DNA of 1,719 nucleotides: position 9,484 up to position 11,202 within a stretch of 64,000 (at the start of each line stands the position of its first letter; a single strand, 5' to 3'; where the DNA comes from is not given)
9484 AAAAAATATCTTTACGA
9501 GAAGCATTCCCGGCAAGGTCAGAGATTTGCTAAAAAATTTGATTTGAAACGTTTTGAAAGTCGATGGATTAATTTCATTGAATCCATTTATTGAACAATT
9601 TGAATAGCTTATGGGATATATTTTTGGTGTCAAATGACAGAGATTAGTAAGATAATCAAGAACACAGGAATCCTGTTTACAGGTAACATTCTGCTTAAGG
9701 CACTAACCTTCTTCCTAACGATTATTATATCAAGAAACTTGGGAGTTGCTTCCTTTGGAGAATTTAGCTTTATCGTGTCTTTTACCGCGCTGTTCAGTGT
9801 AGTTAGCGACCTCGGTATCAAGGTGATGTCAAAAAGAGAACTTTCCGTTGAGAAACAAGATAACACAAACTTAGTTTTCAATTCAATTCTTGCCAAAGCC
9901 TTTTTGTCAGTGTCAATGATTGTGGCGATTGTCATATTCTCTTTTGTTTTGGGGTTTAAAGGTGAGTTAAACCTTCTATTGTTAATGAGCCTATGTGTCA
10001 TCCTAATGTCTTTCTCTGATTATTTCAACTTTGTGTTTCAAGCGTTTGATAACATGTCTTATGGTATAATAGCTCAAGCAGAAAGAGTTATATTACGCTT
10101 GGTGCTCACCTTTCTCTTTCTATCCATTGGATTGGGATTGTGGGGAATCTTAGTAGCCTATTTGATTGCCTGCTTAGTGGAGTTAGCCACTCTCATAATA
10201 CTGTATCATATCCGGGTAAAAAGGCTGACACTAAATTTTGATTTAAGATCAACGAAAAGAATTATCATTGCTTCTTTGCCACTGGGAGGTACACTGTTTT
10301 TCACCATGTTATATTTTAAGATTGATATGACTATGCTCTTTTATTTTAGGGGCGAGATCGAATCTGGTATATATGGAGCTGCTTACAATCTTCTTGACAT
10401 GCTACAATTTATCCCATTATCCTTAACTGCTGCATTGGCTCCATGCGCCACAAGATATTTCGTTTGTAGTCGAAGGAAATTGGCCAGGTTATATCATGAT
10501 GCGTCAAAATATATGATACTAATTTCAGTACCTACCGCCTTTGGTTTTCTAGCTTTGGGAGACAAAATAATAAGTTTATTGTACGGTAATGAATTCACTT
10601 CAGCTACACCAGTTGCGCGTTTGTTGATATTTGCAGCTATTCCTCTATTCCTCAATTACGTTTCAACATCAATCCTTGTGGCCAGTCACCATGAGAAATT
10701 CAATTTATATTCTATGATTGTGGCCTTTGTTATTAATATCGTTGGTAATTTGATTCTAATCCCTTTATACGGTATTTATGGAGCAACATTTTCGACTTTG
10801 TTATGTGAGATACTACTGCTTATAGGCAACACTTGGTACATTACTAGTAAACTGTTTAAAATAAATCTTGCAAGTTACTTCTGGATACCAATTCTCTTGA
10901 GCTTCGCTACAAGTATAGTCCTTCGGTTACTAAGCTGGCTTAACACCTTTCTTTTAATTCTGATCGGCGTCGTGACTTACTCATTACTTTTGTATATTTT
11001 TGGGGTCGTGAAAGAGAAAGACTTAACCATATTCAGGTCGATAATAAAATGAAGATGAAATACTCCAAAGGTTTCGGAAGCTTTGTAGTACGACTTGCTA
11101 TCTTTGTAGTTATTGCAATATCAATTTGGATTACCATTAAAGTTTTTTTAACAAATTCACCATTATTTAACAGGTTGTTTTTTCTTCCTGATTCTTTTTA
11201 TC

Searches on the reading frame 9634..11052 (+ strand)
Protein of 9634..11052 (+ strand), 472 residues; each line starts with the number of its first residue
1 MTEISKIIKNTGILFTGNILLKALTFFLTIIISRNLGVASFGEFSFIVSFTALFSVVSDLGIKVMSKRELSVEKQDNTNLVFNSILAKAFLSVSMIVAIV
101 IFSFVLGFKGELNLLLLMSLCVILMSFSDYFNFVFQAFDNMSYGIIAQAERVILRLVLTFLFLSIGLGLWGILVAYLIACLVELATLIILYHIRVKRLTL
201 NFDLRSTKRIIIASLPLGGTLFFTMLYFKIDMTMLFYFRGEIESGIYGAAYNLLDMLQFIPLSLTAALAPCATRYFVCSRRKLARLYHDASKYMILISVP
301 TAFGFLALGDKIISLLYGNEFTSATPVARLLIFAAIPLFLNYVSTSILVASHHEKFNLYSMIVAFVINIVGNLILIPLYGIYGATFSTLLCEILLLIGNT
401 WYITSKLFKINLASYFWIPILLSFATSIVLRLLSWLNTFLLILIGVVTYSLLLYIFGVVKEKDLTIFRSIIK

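Call 16: search_protein_families(library=pfam, proteins=[window:9634-11052:+], max_evalue=0.00001)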
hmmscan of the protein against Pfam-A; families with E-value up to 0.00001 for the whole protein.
window:9634-11052:+ (472 aa): 2 families
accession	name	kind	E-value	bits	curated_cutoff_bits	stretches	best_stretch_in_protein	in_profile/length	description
PF01943.22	Polysacc_synt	-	1.1e-31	110.7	28.2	1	8-274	2-272/274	Polysaccharide biosynthesis protein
PF13440.11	Polysacc_synt_3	-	2.3e-14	53.8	23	1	31-325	1-292/293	Polysaccharide biosynthesis protein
